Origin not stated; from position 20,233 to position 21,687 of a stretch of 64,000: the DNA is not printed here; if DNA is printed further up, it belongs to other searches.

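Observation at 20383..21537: Single-cassette classical AAA+ ATPase with Vps4/katanin-like SRH and a helical N-domain in a bacterium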

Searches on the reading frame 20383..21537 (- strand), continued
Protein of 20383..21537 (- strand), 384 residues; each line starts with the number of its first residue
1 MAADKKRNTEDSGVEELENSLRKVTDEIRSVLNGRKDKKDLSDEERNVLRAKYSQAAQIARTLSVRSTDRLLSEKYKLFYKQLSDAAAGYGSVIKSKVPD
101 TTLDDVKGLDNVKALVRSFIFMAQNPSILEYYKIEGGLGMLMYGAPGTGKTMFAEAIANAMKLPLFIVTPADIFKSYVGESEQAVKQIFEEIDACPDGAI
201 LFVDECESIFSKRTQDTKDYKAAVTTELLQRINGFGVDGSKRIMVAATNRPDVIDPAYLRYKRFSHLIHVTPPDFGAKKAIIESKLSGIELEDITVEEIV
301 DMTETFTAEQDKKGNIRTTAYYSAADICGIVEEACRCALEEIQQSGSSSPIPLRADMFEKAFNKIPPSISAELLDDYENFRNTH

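Call 19: find_related_loci(query=window:20383-21537:-, collection=genome_contigs, flank=10000)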
Query window:20383-21537:- (384 aa) in genome_contigs; peptide patterns used: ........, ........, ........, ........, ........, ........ (x = any residue, [..] = any of these).
162 stretches matched a pattern; 39 encode a relative of the query (tblastn E <= 1e-3); 39 distinct loci.
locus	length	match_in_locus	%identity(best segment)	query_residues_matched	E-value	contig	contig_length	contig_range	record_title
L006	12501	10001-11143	79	1-384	0e+0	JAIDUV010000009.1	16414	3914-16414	MAG: Clostridia bacterium isolate SC0369_comb_17 SC0369_comb_17_contig_9, whole genome shotgun sequence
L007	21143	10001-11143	79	1-384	0e+0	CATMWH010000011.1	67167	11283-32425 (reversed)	MAG TPA_asm: uncultured Christensenella sp. isolate MGG29822_1678865761 genome assembly, contig: shHF8_434, whole genome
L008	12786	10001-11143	79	1-384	0e+0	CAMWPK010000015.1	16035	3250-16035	MAG TPA_asm: uncultured Clostridia bacterium isolate SRR14411350_bin.9_metawrap_v1.3_MAG genome assembly, contig: NODE.2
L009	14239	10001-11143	79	1-384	0e+0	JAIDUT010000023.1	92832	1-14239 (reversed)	MAG: Clostridia bacterium isolate SC0369_comb_14 SC0369_comb_14_contig_23, whole genome shotgun sequence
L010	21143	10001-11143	79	1-384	0e+0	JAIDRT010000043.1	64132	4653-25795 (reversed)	MAG: Clostridia bacterium isolate SC0362_comb_6 SC0362_comb_6_contig_43, whole genome shotgun sequence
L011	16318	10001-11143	79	1-384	0e+0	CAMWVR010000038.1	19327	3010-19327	MAG TPA_asm: uncultured Clostridia bacterium isolate SRR14411288_bin.13_metawrap_v1.3_MAG genome assembly, contig: NODE.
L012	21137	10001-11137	79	6-384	0e+0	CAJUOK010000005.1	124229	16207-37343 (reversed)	MAG TPA_asm: uncultured Christensenellaceae bacterium isolate MGBC165376 genome assembly, contig: MGBC165376.5, whole ge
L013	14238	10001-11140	78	1-384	0e+0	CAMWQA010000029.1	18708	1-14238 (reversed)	MAG TPA_asm: uncultured Clostridia bacterium isolate SRR14411243_bin.11_metawrap_v1.3_MAG genome assembly, contig: NODE.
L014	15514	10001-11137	78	6-384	0e+0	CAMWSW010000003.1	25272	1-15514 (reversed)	MAG TPA_asm: uncultured Clostridia bacterium isolate SRR14411294_bin.5_metawrap_v1.3_MAG genome assembly, contig: NODE.9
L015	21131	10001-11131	80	8-384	0e+0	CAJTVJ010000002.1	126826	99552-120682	MAG TPA_asm: uncultured Christensenella sp. isolate MGBC114095 genome assembly, contig: MGBC114095.2, whole genome shotg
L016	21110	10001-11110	75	14-382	0e+0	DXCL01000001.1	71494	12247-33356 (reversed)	MAG TPA_asm: Candidatus Borkfalkia avistercoris isolate CHK187-5294 CHK187__C4424_L71494_SAMEA5754831, whole genome shot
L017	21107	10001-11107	74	14-381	0e+0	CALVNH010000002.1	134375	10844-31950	MAG: uncultured Clostridia bacterium isolate BRZ_P__bin69 genome assembly, contig: BRZ_P__NODE_144_length_134375_cov_28.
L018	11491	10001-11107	76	14-381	0e+0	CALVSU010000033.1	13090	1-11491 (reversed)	MAG: uncultured Clostridia bacterium isolate BRZ_E__bin165 genome assembly, contig: BRZ_E__NODE_11218_length_13090_cov_4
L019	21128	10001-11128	74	7-381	0e+0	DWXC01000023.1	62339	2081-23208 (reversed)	MAG TPA_asm: Candidatus Borkfalkia stercoripullorum isolate CHK196-13738 CHK196__C118229_L62339_SAMEA5754840, whole geno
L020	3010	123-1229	74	14-381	0e+0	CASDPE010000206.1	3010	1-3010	uncultured Firmicutes bacterium isolate O73_L3_325325_idba_bin.111 genome assembly, contig: O73_L3_325325_idba_bin.111.f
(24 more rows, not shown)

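Call 40: search_protein_representatives(protein=window:20383-21537:-)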
Query: 384 residues. Proteins with E-value up to 0.001 (for the whole library): 64364; up to 1e-10: 28992; up to 1e-30: 1522. The best 150 are listed.
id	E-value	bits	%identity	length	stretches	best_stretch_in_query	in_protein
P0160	7.6e-143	492.3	63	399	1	13-382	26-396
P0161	2.5e-120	418.2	70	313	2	103-312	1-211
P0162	4.8e-114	397.6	58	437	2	14-297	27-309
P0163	2.4e-113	395.3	88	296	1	98-298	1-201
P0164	7.0e-111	387.1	37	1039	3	96-323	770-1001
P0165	4.1e-104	364.9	59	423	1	64-381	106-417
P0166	1.3e-102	359.9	48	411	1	3-382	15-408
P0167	5.9e-99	347.9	60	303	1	22-290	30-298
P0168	1.4e-98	346.7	49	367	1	14-381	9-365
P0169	1.3e-97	343.5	52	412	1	46-382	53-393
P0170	1.3e-97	343.5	79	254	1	152-352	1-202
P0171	3.0e-97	342.3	31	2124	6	138-277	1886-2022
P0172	8.8e-91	321.0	34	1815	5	94-279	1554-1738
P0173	6.2e-89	315.0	48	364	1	53-381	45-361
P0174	7.3e-85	301.6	73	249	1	191-382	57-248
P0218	3.3e-60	220.5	38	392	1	14-382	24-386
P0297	3.1e-53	197.6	42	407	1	84-375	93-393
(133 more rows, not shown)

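Call 50: find_encoding_contigs(protein=P0218, flank=10000, max_places=2)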
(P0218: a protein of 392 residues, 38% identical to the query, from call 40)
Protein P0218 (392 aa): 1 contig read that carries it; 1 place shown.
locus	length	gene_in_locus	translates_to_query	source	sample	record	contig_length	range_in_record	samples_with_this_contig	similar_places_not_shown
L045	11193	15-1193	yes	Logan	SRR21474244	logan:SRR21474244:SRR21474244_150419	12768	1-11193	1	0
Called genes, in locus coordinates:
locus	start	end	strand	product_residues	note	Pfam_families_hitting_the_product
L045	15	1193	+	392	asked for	PF05496:RuvB_N (weak), PF07728:AAA_5 (weak), PF00004:AAA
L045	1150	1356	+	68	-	-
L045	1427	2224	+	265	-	-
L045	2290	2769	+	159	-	PF03449:GreA_GreB_N, PF01272:GreA_GreB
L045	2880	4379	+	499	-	PF01336:tRNA_anti-codon, PF00152:tRNA-synt_2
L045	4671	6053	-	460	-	PF00999:Na_H_Exchanger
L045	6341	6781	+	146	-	-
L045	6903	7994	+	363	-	PF00005:ABC_tran, PF13304:AAA_21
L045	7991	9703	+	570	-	-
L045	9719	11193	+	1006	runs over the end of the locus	PF02368:Big_2, PF26918:Ig_Eae (faint), PF02368:Big_2 (weak)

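Call 51: find_encoding_contigs(protein=P0297, flank=10000, max_places=2)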
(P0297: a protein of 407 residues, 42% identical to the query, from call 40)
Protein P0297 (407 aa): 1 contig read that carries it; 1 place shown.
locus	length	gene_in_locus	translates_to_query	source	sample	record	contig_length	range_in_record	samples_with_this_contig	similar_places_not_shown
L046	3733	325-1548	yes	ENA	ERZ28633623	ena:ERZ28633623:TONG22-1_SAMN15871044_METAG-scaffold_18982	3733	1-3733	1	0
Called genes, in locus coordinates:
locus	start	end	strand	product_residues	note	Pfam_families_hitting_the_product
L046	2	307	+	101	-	?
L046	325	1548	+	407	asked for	PF05496:RuvB_N (weak), PF00004:AAA, PF07728:AAA_5 (weak)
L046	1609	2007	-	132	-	PF01381:HTH_3, PF12844:HTH_19 (weak), PF13443:HTH_26 (weak), PF13560:HTH_31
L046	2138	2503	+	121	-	-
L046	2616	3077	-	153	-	PF03073:TspO_MBR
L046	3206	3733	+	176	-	?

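Call 52: find_encoding_contigs(protein=P0168, flank=10000, max_places=2)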
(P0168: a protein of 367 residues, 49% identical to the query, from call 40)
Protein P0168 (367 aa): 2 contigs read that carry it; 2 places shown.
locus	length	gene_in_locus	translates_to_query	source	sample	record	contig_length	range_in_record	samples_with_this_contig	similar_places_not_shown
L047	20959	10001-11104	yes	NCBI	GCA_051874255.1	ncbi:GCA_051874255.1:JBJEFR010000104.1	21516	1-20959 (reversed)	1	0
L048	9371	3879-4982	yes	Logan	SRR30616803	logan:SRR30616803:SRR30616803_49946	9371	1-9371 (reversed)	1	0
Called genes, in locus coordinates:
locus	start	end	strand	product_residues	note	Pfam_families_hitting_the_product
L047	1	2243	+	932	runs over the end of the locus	PF00176:SNF2-rel_dom, PF04851:ResIII (faint), PF00270:DEAD (faint), PF00271:Helicase_C (weak)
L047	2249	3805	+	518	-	-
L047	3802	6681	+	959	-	-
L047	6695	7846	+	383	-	-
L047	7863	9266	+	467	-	-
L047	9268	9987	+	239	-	-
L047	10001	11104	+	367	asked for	PF05496:RuvB_N (weak), PF06068:TIP49 (weak), PF00004:AAA, PF07728:AAA_5 (faint)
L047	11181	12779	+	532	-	-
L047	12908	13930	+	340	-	PF00990:GGDEF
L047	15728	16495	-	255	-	PF09997:DUF2238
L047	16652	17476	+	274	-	PF02645:DegV, PF13684:FakA-like_C (weak)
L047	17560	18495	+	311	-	PF03033:Glyco_transf_28, PF04101:Glyco_tran_28_C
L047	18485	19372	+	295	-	PF01565:FAD_binding_4, PF02873:MurB_C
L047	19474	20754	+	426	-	PF00091:Tubulin, PF12327:FtsZ_C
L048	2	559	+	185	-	?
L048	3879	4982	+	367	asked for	PF05496:RuvB_N (weak), PF06068:TIP49 (weak), PF00004:AAA, PF07728:AAA_5 (faint)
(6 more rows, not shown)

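Call 54: search_protein_families(library=padloc, proteins=[L001:4715-9217:+, L001:871-2805:+, L001:2815-4698:+, L004:171-1316:+, L004:1332-2813:+, L004:9266-9988:+], max_evalue=0.01)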
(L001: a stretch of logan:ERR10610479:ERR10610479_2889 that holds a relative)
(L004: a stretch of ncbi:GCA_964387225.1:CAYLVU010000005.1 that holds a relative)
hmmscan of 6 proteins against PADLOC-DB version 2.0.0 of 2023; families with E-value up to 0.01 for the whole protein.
L001:4715-9217:+ (1500 aa): 18 families
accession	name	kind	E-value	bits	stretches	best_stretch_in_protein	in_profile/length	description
PDLC05009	PDC-S37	-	8.3e-106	353.3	2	949-1498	797-1342/1550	-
PDLC02194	Hhe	-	3.9e-51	171.5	2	1047-1484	1344-1770/1911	-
PDLC03920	MkoA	-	1.4e-22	77.8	3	296-413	617-740/1112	-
PDLC03924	MkoC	-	3.1e-21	73.3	2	1082-1363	668-953/1136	-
PDLC03921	MkoA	-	2.5e-11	40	2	296-345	1028-1080/1607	-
PDLC05035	PDC-S53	-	1.7e-07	27.7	2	1078-1124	571-619/900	-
PDLC02372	Nhi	-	3.1e-06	24.1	1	299-342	187-231/470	-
PDLC02350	AbiO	-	4.2e-06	23.8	1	299-342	183-225/468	AbiO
PDLC01734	typeIV_RecD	-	6.5e-06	22.7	1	293-344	338-389/763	RecD_0_IVD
PDLC04140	mad8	-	2e-05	22.3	1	306-351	24-68/314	mads_8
PDLC05064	PDC-S68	-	0.0004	16.2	0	299-343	690-734/1273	-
PDLC05065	PDC-S68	-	0.0025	13.6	1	1078-1123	696-745/1221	-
PDLC01439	typeIV_DinG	-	0.0029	14.3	1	299-355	20-77/575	CAS-IV-A; associated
PDLC02196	IetA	-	0.003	15.1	1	286-334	99-146/374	-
PDLC01148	RecD_like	-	0.0052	13.1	0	293-344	312-364/719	RecD/Tra ATPase fused to N-terminal HHH domain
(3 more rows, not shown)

L001:871-2805:+ (644 aa): 0 families

L001:2815-4698:+ (627 aa): 0 families

L004:171-1316:+ (381 aa): 0 families

L004:1332-2813:+ (493 aa): 0 families

L004:9266-9988:+ (240 aa): 0 families

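Call 55: search_protein_families(library=phrogs, proteins=[window:20383-21537:-], max_evalue=0.001)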
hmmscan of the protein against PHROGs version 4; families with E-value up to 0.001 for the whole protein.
window:20383-21537:- (384 aa): 20 families
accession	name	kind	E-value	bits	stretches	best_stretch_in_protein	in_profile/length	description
phrog_3757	-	unknown function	7.4e-39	135.2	1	52-308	38-293/367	-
phrog_10401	-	other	5.8e-33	115.5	1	138-285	461-599/667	ATPase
phrog_30773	-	unknown function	7.1e-29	101.6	1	95-308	154-370/666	-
phrog_9172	-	unknown function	3.7e-25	89.7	1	139-290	109-261/509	-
phrog_8638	-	unknown function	1.5e-22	81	1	100-308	270-479/568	-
phrog_4339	-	unknown function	3e-11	44.1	1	8-250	221-411/552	-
phrog_7485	-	unknown function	6.8e-11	42.8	1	138-272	228-361/430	-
phrog_5846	-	DNA, RNA and nucleotide metabolism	5e-07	30.3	1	101-212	13-108/380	clamp loader of DNA polymerase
phrog_11838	-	DNA, RNA and nucleotide metabolism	2.2e-06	28.1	1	102-219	15-120/420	clamp loader of DNA polymerase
phrog_10440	-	unknown function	2.9e-06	27.1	1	139-283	234-364/483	-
phrog_29662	-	other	3.3e-06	27.1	1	135-300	347-502/548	ATP-dependent protease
phrog_249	-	moron, auxiliary metabolic gene and host takeover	4.6e-05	23.9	1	20-169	38-159/380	porphyrin biosynthesis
phrog_2376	-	other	4.7e-05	23.9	1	130-215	67-142/363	ATPase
phrog_168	-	DNA, RNA and nucleotide metabolism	0.00025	21.8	1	139-208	44-111/314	clamp loader of DNA polymerase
phrog_50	-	DNA, RNA and nucleotide metabolism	0.00035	20.8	1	130-161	361-393/570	DnaC-like helicase loader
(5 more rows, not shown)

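Call 76: search_dna_similar(query=window:20383-21537:-, collection=phages, mode=protein, max_rows=8, max_evalue=1e-20)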
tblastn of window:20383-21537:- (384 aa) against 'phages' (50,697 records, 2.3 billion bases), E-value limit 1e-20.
Records with a match: 5; places in all: 5; records where one place covers at least 80% of the query: 0.
Best place of each record, by identity: <60% 5.
By first word of the organism name: Salmonella 2; Staphylococcus 2; Pseudomonas 1.
By host as written in the record: Staphylococcus aureus 2; Salmonella enterica subsp. enterica serovar Kentucky 1; Homo sapiens 1; Pseudomonas aeruginosa 1.
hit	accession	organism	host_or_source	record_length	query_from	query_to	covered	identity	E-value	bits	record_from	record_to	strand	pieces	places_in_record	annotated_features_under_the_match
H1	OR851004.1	Salmonella phage S.Kent 1-2-1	Salmonella enterica subsp. enterica ...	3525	71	338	70%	31.4%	3e-25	113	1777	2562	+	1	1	record has no annotation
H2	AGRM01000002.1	Salmonella enterica subsp. houtenae str. ATCC BAA-1581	Homo sapiens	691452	71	338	70%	31.4%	4e-25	113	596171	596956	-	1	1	ATP-dependent metalloprotease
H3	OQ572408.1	Pseudomonas phage Y6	Pseudomonas aeruginosa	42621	101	338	62%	30.7%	8e-24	109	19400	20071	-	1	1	record has no annotation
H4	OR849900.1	Staphylococcus phage SA 1298 Kay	Staphylococcus aureus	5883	139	341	53%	31.4%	7e-22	103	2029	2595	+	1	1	record has no annotation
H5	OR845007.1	Staphylococcus phage SA 1306 Kay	Staphylococcus aureus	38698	139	341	53%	31.4%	8e-22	103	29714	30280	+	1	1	record has no annotation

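Call 79: search_protein_families(library=ncbifam, proteins=[L001:871-2805:+, L001:4715-9217:+], max_evalue=0.001)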
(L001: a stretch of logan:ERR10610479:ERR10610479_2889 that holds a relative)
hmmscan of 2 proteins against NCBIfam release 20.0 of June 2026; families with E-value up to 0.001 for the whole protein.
L001:871-2805:+ (644 aa): 0 families

L001:4715-9217:+ (1500 aa): 7 families
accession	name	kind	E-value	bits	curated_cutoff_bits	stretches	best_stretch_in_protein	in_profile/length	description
NF058533.1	antiphage_ProA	equivalog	4.6e-107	359.2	1500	2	951-1497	1162-1706/1903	anti-phage protein ProA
NF042953.1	Hhe_antiphage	equivalog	5e-73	246.3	2000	2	1045-1360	1243-1545/1797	DUF4011 domain-containing anti-phage protein Hhe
TIGR00376.1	TIGR00376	hypoth_equivalog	5.9e-17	61.3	348.9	2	269-345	133-210/639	IGHMBP2 family helicase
NF040671.1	PLuB_AAA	exception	2.7e-12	44.9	999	2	298-357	819-879/1256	PLuB system helicase-like protein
TIGR01448.2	helicase_RecD2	equivalog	8.6e-11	40.7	500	1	282-343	304-365/713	SF1B family DNA helicase RecD2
TIGR01447.1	recD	equivalog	2.3e-10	39.7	310.15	1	302-384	156-240/597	exodeoxyribonuclease V subunit alpha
NF008127.0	PRK10875.1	equivalog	9.3e-06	24.4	671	1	313-375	175-237/619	exodeoxyribonuclease V subunit alpha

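Call 80: find_encoding_contigs(protein=window:20383-21537:-, flank=3000, max_places=3)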
Protein window:20383-21537:- (384 aa): 23 contigs read that carry it; 3 places shown.
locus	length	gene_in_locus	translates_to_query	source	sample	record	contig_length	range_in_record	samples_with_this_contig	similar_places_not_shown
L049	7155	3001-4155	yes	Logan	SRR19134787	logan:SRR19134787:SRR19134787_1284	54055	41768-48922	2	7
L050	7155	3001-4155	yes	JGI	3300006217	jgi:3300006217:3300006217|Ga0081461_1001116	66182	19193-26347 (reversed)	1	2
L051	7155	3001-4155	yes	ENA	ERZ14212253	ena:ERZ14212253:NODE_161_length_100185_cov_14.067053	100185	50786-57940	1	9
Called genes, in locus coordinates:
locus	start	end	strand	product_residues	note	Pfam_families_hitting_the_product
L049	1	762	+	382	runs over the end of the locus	-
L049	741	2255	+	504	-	-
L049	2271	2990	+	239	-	-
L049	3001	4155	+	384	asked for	PF00004:AAA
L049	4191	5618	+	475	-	PF07690:MFS_1, PF13347:MFS_2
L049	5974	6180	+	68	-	PF13560:HTH_31, PF12844:HTH_19, PF01381:HTH_3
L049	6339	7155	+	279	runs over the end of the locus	PF01063:Aminotran_4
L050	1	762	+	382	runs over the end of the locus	-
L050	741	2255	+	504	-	-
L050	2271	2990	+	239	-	-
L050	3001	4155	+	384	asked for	PF00004:AAA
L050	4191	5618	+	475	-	PF07690:MFS_1, PF13347:MFS_2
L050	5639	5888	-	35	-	-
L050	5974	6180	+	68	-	PF13560:HTH_31, PF12844:HTH_19, PF01381:HTH_3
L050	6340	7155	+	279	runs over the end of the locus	PF01063:Aminotran_4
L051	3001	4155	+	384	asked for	PF00004:AAA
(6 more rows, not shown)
